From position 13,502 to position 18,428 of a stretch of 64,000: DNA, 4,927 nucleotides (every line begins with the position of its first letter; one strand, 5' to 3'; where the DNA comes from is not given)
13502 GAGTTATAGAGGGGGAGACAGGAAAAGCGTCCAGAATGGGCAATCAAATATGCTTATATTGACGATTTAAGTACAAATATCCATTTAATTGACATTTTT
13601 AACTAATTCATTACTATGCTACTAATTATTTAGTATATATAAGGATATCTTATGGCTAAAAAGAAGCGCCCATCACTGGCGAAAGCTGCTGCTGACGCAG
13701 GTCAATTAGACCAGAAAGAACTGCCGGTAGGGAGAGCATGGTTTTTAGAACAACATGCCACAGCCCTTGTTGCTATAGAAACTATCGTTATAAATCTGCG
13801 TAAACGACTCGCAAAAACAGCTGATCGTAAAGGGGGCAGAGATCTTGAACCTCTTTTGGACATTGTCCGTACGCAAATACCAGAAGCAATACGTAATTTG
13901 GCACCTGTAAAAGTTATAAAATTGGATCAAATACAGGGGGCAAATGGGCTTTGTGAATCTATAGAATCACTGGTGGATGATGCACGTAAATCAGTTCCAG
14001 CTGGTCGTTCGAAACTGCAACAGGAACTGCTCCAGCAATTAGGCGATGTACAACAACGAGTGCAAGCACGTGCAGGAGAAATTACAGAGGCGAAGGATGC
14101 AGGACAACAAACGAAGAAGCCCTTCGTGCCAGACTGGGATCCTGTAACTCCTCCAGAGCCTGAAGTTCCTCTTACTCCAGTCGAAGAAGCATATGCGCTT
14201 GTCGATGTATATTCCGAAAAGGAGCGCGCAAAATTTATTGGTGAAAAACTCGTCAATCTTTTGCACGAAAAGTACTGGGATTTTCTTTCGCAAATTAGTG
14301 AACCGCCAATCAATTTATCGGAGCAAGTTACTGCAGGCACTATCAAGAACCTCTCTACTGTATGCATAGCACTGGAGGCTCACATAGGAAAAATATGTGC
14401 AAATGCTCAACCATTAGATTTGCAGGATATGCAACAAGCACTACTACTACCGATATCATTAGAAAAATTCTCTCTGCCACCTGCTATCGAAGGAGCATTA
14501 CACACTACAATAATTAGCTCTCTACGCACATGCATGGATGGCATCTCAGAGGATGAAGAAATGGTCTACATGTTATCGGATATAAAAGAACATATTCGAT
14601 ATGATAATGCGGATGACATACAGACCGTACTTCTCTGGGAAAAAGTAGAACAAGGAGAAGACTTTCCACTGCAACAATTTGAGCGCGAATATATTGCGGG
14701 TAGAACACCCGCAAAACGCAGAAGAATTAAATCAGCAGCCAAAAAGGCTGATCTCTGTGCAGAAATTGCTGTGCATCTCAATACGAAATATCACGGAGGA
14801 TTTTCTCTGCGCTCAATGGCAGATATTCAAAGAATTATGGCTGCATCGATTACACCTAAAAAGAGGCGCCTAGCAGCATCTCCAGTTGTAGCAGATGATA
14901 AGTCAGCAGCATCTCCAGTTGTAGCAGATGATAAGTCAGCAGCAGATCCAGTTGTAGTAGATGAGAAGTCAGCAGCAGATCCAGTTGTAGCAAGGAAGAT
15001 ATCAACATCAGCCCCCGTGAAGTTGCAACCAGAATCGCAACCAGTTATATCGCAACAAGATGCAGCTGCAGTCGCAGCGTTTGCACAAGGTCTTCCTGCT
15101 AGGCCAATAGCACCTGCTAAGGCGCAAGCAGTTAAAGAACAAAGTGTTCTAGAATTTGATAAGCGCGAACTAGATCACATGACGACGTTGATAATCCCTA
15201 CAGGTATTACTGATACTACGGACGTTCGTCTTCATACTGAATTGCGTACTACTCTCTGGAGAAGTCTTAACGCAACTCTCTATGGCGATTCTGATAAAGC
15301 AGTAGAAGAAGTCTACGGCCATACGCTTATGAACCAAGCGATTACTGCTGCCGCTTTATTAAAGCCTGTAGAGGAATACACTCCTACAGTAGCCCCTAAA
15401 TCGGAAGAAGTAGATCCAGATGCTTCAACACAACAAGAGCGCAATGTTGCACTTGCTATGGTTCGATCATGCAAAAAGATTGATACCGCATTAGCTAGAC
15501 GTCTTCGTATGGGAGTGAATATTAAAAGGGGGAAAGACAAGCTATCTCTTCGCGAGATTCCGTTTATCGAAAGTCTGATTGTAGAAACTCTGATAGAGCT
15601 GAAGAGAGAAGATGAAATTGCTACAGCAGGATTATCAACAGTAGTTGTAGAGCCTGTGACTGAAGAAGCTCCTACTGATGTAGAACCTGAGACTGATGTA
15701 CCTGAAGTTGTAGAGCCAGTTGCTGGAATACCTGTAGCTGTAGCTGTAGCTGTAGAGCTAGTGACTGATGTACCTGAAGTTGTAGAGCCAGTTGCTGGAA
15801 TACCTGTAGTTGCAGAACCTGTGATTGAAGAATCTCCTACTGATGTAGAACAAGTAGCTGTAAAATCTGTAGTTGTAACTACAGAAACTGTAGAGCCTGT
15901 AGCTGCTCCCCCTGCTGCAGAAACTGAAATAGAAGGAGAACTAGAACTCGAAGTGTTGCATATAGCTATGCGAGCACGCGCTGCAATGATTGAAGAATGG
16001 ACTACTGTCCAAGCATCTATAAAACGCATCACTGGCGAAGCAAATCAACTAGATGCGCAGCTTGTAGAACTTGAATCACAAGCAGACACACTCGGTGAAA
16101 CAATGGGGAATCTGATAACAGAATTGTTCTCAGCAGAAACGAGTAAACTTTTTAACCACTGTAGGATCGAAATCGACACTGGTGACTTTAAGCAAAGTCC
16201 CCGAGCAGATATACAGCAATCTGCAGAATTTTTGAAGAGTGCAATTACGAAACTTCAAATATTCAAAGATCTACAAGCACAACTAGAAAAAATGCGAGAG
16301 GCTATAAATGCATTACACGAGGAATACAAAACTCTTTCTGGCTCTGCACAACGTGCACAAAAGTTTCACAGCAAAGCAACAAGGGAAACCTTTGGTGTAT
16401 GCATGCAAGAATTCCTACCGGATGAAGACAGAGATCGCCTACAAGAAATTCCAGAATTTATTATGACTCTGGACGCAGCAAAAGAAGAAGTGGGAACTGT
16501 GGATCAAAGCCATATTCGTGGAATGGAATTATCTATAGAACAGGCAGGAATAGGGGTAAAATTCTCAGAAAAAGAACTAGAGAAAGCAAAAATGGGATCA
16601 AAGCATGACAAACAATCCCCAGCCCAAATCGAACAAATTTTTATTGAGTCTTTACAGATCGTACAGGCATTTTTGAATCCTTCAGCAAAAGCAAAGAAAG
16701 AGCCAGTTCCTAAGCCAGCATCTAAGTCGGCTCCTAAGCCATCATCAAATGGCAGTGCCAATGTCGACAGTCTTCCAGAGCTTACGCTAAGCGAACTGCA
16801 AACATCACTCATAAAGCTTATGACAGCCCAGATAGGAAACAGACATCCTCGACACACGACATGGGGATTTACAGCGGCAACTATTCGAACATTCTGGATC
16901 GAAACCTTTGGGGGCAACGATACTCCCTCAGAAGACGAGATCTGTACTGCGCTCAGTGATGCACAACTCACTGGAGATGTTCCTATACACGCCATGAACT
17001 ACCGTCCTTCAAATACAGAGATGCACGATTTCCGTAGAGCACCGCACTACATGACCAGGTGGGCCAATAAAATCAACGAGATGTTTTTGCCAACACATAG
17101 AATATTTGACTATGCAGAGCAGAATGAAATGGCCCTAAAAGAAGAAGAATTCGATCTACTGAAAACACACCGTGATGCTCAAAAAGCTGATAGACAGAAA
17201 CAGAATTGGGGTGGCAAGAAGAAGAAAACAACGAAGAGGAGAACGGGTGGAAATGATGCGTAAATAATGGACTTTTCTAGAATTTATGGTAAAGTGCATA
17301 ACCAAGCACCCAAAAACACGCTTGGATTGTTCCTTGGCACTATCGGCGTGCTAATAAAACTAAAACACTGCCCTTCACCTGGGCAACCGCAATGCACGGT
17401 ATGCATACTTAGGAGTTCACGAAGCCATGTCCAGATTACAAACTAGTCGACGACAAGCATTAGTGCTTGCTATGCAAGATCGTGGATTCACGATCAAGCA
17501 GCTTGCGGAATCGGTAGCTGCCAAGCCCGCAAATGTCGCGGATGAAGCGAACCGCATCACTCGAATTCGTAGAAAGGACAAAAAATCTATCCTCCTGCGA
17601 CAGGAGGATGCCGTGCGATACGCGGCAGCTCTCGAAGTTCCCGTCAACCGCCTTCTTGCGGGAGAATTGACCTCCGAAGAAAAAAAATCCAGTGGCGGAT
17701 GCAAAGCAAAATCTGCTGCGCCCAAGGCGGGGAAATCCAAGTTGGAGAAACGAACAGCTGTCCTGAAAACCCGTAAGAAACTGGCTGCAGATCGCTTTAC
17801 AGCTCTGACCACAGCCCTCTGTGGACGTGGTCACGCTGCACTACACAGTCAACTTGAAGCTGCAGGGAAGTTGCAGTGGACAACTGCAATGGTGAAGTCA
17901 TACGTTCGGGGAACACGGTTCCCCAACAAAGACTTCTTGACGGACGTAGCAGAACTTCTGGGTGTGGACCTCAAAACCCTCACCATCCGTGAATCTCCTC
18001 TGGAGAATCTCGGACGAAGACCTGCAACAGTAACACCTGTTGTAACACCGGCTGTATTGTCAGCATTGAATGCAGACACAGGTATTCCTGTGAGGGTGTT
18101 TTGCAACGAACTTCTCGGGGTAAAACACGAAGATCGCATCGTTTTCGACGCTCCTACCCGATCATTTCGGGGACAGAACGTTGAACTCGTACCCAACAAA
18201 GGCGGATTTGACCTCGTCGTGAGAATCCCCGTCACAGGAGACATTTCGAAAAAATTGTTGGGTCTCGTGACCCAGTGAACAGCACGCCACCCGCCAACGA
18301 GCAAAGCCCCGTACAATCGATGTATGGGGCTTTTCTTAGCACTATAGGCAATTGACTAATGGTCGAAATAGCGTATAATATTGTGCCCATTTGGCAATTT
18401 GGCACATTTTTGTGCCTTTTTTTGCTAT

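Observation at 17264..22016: GC-shifted three-gene cassette (HTH / HTH / GHKL-Ig ATPase) between housekeeping genes: candidate undescribed system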

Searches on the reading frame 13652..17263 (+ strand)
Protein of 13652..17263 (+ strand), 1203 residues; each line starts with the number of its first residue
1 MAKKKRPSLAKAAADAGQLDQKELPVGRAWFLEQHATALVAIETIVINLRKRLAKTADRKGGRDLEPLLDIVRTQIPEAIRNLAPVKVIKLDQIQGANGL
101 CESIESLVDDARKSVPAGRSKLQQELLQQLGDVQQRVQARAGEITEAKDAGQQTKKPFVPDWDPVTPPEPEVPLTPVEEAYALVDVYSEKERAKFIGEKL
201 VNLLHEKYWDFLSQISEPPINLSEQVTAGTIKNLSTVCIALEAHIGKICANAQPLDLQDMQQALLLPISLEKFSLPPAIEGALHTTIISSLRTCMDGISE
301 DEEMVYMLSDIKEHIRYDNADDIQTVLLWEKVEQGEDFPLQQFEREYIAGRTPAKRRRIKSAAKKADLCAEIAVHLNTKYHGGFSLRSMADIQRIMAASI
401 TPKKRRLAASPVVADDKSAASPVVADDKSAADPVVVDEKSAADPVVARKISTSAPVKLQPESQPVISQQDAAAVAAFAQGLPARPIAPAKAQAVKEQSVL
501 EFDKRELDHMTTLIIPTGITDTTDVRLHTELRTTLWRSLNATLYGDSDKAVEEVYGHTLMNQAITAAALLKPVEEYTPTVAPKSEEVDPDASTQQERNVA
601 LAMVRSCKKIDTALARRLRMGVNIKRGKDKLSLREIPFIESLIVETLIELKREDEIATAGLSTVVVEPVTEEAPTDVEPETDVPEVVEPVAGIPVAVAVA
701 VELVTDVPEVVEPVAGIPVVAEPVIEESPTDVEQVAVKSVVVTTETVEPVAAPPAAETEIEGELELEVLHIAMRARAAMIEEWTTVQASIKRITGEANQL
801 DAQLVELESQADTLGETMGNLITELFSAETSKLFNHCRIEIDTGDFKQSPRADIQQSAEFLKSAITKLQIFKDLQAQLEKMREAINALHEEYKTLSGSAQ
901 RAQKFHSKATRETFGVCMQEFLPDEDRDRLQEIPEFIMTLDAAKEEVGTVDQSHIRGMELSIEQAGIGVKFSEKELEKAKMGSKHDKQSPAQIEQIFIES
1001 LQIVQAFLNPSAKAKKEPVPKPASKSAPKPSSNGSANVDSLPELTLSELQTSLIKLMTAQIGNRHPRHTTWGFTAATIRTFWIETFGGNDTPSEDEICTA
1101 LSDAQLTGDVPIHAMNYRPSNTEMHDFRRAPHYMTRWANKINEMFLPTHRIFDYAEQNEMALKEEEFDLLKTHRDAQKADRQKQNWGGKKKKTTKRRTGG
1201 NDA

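Call 5: search_protein_families(library=pfam, proteins=[window:13652-17263:+], max_evalue=0.1)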
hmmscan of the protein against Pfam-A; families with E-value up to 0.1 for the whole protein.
window:13652-17263:+ (1203 aa): 3 families
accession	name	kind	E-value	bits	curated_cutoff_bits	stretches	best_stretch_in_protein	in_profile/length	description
PF10191.15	COG7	-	4.2e-05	22.5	33.9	1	776-911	460-585/772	Golgi complex component 7 (COG7)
PF07303.18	Occludin_ELL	-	0.053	14.7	31.2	0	866-909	19-62/101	Occludin homology domain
PF20819.2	T4_Rnl1_C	-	0.082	13.7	27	0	863-933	31-106/122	T4 RNA ligase 1, C-terminal domain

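Call 6: search_protein_families(library=padloc, proteins=[window:13652-17263:+], max_evalue=0.1)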
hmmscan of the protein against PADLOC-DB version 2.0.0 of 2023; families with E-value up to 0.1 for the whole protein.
window:13652-17263:+ (1203 aa): 0 families

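Call 27: search_protein_families(library=phrogs, proteins=[window:13652-17263:+], max_evalue=0.1)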
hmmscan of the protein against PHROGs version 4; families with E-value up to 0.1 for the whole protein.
window:13652-17263:+ (1203 aa): 0 families

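Call 28: search_protein_families(library=ncbifam, proteins=[window:13652-17263:+], max_evalue=0.1)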
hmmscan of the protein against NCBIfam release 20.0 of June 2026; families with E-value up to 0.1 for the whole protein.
window:13652-17263:+ (1203 aa): 0 families

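Call 82: search_solved_structures(query=A7, max_evalue=1)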
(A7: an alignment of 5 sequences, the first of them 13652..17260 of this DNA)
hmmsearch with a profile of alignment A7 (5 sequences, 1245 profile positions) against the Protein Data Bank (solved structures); distinct sequences matched with E-value up to 1: 2.
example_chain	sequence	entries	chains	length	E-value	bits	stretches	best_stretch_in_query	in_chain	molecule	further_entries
4bwd_A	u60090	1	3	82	0.021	16.1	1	818-878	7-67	SHORT COILED-COIL PROTEIN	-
4qiw_A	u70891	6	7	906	0.21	12.8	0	1008-1074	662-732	DNA-directed RNA polymerase | DNA-directed RNA polymerase subunit | DNA-directed RNA polymerase subunit A'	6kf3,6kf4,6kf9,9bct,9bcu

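Call 85: search_protein_families(library=pfam, alignment_id=A7, max_evalue=0.05)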
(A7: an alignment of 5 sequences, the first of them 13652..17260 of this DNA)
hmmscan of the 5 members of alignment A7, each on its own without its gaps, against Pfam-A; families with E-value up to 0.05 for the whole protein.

A. member 1, window:13652-17260:+ (1203 aa): 1 family
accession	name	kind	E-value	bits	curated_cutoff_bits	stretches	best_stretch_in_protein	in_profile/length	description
PF10191.15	COG7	-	4.2e-05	22.5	33.9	1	776-911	460-585/772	Golgi complex component 7 (COG7)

B. families by the number of members that match (of 5 scanned): 6 families
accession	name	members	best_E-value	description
PF10191.15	COG7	1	4.2e-05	Golgi complex component 7 (COG7)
PF06103.16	DUF948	1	0.0044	Bacterial protein of unknown function (DUF948)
PF08649.15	DASH_Dad1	1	0.016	DASH complex subunit Dad1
PF18035.6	Bap31_Bap29_C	1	0.019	Bap31/Bap29 cytoplasmic coiled-coil domain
PF18922.5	DUF5672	1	0.022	Protein of unknown function (DUF5672)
PF08618.15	Opi1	1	0.048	Transcription factor Opi1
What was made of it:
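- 13652..17263 (+): Big: 1203-aa acidic protein with no known domain. It has a conserved N-terminal region (about 1-410), low-complexity Pro/Val/Glu repeats, a coiled-coil-like stretch (about 770-930), a conserved C-terminal domain (about 1040-1150, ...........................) and a basic tail. No Pfam, PDB or PADLOC family (calls 5, 6, 82, 85).
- Closest known: ATPase. Different: No Toprim or catalytic-Tyr winged-helix partner is detectable in any of the four proteins by HMM (calls 5, 85).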

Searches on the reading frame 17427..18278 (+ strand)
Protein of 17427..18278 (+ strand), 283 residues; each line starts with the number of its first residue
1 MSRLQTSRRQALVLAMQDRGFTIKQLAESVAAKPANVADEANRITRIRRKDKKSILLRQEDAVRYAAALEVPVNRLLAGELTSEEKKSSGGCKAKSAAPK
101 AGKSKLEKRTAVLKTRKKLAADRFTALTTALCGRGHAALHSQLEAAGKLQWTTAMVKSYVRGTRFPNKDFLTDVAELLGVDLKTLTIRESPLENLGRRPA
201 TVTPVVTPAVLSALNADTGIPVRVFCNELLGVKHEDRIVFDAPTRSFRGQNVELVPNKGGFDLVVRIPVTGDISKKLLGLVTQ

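Call 5: search_protein_families(library=pfam, proteins=[window:17427-18278:+], max_evalue=0.1)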
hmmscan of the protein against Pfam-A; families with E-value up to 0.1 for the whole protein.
window:17427-18278:+ (283 aa): 4 families
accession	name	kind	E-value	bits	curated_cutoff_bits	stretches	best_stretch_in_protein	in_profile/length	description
PF01381.28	HTH_3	-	0.00048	20.6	23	1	141-183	11-53/55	Helix-turn-helix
PF24035.1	DUF7344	-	0.033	15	27.8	1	4-41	4-41/76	Domain of unknown function (DUF7344)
PF18604.6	PreAtp-grasp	-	0.057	14.4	27.5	0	166-214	20-64/94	Pre ATP-grasp domain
PF12844.13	HTH_19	-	0.081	13.3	30.2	0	162-185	35-58/64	Helix-turn-helix domain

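Call 6: search_protein_families(library=padloc, proteins=[window:17427-18278:+], max_evalue=0.1)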
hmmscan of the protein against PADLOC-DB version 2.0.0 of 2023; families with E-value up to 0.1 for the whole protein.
window:17427-18278:+ (283 aa): 2 families
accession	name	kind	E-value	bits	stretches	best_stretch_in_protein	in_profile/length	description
PDLC02926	HTH_VI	-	7.1e-05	21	1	141-215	16-89/92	-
PDLC03948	RmrA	-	0.038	10.9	0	11-88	12-79/397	-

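Call 27: search_protein_families(library=phrogs, proteins=[window:17427-18278:+], max_evalue=0.1)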
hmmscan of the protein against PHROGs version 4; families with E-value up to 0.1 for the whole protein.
window:17427-18278:+ (283 aa): 8 families
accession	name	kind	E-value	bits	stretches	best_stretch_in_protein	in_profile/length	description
phrog_8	-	transcription regulation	1.4e-08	35.6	1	14-192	83-222/346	transcriptional regulator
phrog_4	-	transcription regulation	0.0001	22.4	0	15-96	143-205/400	transcriptional repressor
phrog_2328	-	transcription regulation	0.00033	21.4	0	12-111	20-110/128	transcriptional repressor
phrog_2967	-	transcription regulation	0.00082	20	1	136-207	24-88/225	transcriptional regulator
phrog_2439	-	transcription regulation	0.0026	17.7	0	8-37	8-37/367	transcriptional regulator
phrog_638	-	transcription regulation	0.0054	17.6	1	138-183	16-61/145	transcriptional regulator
phrog_14639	-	transcription regulation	0.027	15.7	1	1-96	3-101/103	cro-like repressor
phrog_3037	-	transcription regulation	0.049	14.4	0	145-182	34-71/189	transcriptional repressor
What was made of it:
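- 17427..18278 (+): A: 283-aa basic protein (net charge +21). It has an N-terminal HTH-like domain, a K/R-rich linker, a second Xre-type HTH (141-183; present only in the window clade) and a small conserved C-terminal beta-rich domain. HTH_3 E 4.8e-4 (below cut-off), phrog_8 E 1.4e-8, PADLOC HTH_VI 7e-5 (calls 5, 6, 27).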

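Call 28: search_protein_families(library=ncbifam, proteins=[window:17427-18278:+], max_evalue=0.1)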
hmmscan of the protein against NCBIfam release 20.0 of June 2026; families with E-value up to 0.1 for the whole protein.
window:17427-18278:+ (283 aa): 1 family
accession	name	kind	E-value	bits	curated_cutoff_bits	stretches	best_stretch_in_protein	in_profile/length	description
NF041951.1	phage_RstR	subfamily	0.0024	18.1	80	1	141-190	17-66/108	RstR family transcriptional repressor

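Call 80: search_solved_structures(query=A5, max_evalue=1)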
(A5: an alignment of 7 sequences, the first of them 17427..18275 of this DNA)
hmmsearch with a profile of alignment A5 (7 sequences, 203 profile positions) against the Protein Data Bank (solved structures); distinct sequences matched with E-value up to 1: 3.
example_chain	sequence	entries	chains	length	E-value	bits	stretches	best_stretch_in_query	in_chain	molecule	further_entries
4wpz_A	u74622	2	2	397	0.19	14.8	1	138-178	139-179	Cytochrome P450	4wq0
3lfp_A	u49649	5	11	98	0.68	13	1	41-83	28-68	Csp231I C protein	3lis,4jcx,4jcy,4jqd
8onz_A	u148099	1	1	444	0.72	12.9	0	88-123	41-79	Methionine aminopeptidase 2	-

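Call 84: search_protein_families(library=pfam, alignment_id=A5, max_evalue=0.05)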
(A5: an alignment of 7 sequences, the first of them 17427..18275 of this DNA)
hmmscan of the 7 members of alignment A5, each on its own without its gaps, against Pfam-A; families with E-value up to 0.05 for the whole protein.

A. member 1, window:17427-18275:+ (283 aa): 2 families
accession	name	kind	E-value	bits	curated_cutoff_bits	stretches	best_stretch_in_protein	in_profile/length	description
PF01381.28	HTH_3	-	0.00048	20.6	23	1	141-183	11-53/55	Helix-turn-helix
PF24035.1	DUF7344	-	0.033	15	27.8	0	4-41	4-41/76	Domain of unknown function (DUF7344)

B. families by the number of members that match (of 7 scanned): 7 families
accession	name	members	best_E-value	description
PF24035.1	DUF7344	2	0.0044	Domain of unknown function (DUF7344)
PF13443.12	HTH_26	1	0.00042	Cro/C1-type HTH DNA-binding domain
PF01381.28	HTH_3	1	0.00048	Helix-turn-helix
PF11302.14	DUF3104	1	0.024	Protein of unknown function (DUF3104)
PF11516.14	DUF3220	1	0.033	Protein of unknown function (DUF3220)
PF19989.4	DUF6425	1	0.037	Family of unknown function (DUF6425)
PF08723.15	Gag_p15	1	0.044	Gag protein p15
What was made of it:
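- On Xre/Cro-C1 HTH regulators (protein A): One homologue hits HTH_26 at 4e-4. phrog_8 'transcriptional regulator' scores 1.4e-8 (calls 5, 27, 84).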
